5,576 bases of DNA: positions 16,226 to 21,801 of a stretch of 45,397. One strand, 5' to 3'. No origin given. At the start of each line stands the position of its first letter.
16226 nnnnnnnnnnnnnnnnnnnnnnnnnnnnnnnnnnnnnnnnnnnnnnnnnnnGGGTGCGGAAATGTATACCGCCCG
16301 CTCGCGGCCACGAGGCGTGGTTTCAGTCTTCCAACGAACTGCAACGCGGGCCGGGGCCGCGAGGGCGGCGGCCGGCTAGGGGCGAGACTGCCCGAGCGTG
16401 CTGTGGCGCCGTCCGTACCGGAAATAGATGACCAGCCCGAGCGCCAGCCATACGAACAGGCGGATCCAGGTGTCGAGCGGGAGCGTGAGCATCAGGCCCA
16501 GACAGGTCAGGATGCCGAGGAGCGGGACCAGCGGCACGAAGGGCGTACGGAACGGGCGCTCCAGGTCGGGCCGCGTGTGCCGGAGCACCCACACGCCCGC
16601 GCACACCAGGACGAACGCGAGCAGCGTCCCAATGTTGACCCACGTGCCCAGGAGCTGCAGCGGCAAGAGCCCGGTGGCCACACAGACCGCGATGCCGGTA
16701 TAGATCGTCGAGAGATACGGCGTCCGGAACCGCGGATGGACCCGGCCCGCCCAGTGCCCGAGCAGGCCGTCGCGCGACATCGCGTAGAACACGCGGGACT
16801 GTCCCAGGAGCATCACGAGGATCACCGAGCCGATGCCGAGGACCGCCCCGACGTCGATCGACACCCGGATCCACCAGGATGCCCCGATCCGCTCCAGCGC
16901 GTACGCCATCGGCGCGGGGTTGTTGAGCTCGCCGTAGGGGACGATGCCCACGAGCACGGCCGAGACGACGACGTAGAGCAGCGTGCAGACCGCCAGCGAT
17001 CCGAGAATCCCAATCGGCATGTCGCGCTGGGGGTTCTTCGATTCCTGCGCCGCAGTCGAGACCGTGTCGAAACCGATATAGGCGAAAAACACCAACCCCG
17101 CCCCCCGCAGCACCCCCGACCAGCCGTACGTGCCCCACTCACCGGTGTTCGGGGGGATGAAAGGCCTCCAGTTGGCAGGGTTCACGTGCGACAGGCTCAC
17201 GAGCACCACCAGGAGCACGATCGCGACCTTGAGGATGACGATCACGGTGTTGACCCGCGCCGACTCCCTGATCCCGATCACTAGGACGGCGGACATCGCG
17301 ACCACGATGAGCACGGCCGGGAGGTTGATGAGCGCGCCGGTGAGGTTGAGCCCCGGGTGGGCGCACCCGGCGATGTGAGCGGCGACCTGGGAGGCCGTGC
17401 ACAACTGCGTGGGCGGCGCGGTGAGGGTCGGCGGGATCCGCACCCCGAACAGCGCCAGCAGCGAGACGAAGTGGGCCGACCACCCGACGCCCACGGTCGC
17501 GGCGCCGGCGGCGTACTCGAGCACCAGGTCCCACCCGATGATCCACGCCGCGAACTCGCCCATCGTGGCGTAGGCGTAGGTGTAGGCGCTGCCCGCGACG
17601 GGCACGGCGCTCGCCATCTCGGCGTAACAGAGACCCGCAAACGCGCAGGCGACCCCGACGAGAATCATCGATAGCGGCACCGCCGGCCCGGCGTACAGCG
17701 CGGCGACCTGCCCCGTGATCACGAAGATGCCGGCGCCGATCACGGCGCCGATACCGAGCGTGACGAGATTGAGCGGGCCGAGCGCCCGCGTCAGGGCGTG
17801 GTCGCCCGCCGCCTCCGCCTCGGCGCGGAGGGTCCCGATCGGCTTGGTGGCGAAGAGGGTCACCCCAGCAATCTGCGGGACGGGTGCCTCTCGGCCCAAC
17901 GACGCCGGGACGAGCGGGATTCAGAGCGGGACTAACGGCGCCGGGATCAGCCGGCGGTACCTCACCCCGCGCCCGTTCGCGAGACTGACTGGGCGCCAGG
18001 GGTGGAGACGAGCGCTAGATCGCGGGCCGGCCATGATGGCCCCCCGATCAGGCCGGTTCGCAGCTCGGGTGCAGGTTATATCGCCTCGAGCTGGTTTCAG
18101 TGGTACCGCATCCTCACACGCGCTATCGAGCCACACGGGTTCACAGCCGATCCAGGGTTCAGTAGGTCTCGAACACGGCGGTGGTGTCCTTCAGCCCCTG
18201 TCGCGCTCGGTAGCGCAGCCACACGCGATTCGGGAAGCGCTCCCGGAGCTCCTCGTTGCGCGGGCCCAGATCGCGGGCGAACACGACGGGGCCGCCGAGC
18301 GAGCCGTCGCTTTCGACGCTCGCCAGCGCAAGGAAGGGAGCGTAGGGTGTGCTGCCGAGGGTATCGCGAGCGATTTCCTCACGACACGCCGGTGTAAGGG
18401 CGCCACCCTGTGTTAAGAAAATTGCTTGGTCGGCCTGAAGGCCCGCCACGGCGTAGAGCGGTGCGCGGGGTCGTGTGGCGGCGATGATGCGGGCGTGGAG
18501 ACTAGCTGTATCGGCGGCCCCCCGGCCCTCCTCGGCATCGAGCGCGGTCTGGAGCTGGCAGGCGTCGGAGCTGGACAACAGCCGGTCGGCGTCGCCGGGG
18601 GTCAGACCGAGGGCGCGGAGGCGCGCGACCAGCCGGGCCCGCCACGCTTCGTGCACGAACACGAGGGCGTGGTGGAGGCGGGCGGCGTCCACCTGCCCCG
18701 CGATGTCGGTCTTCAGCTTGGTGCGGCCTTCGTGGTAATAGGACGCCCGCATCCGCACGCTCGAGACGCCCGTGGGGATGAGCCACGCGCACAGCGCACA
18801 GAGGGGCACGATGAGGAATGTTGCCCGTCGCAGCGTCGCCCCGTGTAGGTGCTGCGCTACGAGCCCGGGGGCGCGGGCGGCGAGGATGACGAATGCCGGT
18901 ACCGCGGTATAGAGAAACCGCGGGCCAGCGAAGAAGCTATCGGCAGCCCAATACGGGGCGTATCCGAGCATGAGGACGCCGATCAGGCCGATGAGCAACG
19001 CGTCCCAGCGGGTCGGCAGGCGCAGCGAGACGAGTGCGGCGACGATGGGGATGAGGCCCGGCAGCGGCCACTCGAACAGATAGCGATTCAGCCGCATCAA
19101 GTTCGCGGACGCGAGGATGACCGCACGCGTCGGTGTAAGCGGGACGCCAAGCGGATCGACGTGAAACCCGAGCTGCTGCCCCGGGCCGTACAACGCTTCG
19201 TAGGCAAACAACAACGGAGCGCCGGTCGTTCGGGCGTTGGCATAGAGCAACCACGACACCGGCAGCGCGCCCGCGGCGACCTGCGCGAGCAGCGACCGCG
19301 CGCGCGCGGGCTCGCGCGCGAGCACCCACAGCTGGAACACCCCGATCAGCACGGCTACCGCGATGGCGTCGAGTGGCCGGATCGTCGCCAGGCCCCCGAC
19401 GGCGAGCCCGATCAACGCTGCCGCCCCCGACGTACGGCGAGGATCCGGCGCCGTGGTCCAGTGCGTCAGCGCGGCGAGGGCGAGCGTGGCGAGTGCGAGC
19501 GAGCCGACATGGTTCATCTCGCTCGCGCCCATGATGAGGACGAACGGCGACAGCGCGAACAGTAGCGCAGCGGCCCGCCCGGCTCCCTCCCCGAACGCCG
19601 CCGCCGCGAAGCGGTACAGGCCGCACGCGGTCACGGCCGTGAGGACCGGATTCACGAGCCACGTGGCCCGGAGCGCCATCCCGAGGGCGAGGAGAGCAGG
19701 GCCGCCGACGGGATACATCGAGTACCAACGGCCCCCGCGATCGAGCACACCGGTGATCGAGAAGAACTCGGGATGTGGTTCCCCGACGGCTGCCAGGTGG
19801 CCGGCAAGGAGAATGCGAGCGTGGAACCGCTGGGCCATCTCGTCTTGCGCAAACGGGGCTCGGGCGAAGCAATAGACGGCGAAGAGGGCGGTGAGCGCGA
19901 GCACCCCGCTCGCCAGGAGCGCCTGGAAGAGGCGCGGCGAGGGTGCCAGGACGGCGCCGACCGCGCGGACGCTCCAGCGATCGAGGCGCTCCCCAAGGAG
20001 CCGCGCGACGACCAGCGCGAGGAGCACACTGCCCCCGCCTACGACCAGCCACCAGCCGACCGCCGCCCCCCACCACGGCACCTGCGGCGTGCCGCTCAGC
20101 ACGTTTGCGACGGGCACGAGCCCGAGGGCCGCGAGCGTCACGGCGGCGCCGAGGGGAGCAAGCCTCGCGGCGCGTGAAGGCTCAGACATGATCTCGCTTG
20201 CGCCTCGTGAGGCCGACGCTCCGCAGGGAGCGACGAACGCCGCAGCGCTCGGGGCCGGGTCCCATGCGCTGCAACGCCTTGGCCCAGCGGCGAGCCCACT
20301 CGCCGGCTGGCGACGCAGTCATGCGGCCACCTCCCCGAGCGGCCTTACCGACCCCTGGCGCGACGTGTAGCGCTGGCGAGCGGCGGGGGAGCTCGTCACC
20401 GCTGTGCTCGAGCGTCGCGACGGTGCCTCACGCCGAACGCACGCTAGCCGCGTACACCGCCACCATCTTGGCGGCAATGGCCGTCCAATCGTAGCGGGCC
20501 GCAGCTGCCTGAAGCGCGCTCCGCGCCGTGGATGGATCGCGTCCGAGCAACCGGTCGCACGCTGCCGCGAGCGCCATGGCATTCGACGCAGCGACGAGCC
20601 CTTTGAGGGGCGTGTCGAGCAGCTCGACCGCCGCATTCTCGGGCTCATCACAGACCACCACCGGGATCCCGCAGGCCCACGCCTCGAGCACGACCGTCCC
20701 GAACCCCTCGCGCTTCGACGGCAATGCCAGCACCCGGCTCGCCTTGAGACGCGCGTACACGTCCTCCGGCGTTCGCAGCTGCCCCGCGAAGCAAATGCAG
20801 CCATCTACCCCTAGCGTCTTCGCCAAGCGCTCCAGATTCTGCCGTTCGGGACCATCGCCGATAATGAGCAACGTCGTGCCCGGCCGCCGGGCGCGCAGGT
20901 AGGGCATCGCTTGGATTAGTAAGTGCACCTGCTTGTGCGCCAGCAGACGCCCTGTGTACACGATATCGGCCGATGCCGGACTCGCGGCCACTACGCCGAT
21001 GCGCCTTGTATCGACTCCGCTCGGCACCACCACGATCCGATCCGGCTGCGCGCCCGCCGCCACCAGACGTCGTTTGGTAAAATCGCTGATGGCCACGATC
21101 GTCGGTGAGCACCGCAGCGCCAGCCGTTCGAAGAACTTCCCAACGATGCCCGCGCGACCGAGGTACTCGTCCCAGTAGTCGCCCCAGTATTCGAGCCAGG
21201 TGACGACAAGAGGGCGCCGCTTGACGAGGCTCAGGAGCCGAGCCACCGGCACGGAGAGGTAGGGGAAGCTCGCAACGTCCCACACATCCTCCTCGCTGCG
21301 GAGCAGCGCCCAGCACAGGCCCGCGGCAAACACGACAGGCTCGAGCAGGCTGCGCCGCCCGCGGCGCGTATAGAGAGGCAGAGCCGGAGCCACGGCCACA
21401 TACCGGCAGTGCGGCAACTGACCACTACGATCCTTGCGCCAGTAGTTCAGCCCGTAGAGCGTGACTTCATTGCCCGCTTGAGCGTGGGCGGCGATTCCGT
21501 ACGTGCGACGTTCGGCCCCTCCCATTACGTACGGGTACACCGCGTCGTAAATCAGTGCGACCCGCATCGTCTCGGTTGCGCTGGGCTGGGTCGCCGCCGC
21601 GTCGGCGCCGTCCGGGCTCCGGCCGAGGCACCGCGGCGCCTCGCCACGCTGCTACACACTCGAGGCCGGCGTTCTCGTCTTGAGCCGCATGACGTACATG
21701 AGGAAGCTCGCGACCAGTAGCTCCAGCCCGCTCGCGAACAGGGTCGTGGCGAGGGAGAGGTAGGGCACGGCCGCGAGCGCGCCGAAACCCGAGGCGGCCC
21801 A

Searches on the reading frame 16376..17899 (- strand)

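Call 19: search_protein_families(library=ncbifam, proteins=[P0001])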
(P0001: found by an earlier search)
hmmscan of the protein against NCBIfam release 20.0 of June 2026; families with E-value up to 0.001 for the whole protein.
P0001 (223 aa): 95 families (the best 25 are shown)
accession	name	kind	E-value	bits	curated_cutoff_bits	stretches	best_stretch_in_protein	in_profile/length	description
TIGR02947.1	SigH_actino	hypoth_equivalog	4.9e-51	173.2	251.55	1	38-217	4-188/193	RNA polymerase sigma-70 factor, TIGR02947 family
NF009185.0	PRK12533.1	equivalog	2.2e-43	148.5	248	1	36-209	20-194/231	RNA polymerase sigma factor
NF007229.0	PRK09647.1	equivalog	1.7e-35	122.3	265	1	31-210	30-204/220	RNA polymerase sigma factor SigE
NF009198.0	PRK12546.1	equivalog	3.4e-32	111.7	270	1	47-208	9-161/188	RNA polymerase sigma factor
TIGR02950.1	SigM_subfam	subfamily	4.4e-31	107.9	147.95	1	54-208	9-158/159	RNA polymerase sigma factor, SigM family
NF009169.0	PRK12516.1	equivalog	5.1e-31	107.6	321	1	40-208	5-164/188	RNA polymerase sigma factor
NF008888.0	PRK11922.1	equivalog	3.6e-30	105.3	204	1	44-210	29-198/231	RNA polymerase sigma factor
TIGR02939.1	RpoE_Sigma70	equivalog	6.6e-30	104.5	236.15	1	57-208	32-186/190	RNA polymerase sigma factor RpoE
NF009199.0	PRK12547.1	subfamily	1.7e-29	102.6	219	1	44-208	5-160/184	RNA polymerase sigma factor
NF058625.1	sigma_PG0214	equivalog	3.4e-29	101.7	130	1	45-210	4-163/170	GFO_1088 family ECF-type sigma factor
TIGR02983.1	SigE-fam_strep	subfamily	5.8e-29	101.1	141.55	1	42-208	3-158/162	SigE family RNA polymerase sigma factor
NF009164.0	PRK12511.1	equivalog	2.3e-28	99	185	1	49-205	8-156/182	RNA polymerase sigma factor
NF009192.0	PRK12540.1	equivalog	4.3e-28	98.1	307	1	47-209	7-160/182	RNA polymerase sigma factor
TIGR02937.1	sigma70-ECF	superfamily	9.6e-28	96.9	42.9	1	54-208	10-165/165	sigma-70 family RNA polymerase sigma factor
NF007227.0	PRK09645.1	subfamily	1.7e-26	93.2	202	1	54-213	22-175/177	sigma-70 family RNA polymerase sigma factor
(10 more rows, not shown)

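Call 35: search_protein_families(library=pfam, proteins=[window:16379-17899:-])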
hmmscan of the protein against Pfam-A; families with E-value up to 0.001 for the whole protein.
window:16379-17899:- (507 aa): 4 families
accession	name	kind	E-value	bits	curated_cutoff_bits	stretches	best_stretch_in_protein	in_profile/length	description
PF13520.12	AA_permease_2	-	2e-57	195.5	27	1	40-478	1-414/427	Amino acid permease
PF00324.27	AA_permease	-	3.5e-35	122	24.6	1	46-474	3-421/470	Amino acid permease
PF13906.12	AA_permease_C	-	7e-17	61.7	27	1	450-500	1-51/51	C-terminus of AA_permease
PF03845.19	Spore_permease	-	2.6e-05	23.7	23.4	1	197-316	120-230/321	Spore germination protein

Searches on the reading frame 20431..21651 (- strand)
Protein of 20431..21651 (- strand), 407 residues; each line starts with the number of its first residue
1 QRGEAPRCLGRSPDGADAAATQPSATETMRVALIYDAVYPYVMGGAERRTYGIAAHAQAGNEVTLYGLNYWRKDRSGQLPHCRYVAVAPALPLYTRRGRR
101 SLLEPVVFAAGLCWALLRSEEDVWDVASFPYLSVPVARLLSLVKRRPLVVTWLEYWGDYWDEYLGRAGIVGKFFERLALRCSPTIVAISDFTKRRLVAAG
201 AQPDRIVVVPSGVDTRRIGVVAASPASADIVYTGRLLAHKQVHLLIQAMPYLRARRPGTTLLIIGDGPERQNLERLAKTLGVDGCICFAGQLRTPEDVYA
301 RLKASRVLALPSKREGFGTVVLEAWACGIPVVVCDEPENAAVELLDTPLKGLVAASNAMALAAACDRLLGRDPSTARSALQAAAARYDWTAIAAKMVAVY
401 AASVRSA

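Call 18: search_protein_families(library=pfam, proteins=[window:20431-21651:-])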
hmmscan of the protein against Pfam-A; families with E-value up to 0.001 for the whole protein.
window:20431-21651:- (407 aa): 6 families
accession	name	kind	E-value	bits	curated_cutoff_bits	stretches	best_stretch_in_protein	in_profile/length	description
PF00534.26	Glycos_transf_1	-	3.4e-31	108.5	26.4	1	229-372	17-159/172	Glycosyl transferases group 1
PF13692.12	Glyco_trans_1_4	-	1.7e-29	103.3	27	1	229-369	3-140/142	Glycosyl transferases group 1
PF13439.12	Glyco_transf_4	-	4e-16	59.9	28.5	1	43-217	1-170/170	Glycosyltransferase Family 4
PF13579.12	Glyco_trans_4_4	-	9.2e-13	49.3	29.7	1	44-212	1-158/158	Glycosyl transferase 4-like domain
PF20706.3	GT4-conflict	-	1.1e-10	41.6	26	1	205-336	173-313/385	Family 4 Glycosyltransferase in conflict systems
PF13524.12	Glyco_trans_1_2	-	0.00065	20.1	25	0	295-389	37-135/144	Glycosyl transferase-like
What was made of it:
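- Tried and rejected: The pair 20428-21651 / 21652-22968 is two different glycosyltransferases (GT4 and GT2, call 18).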
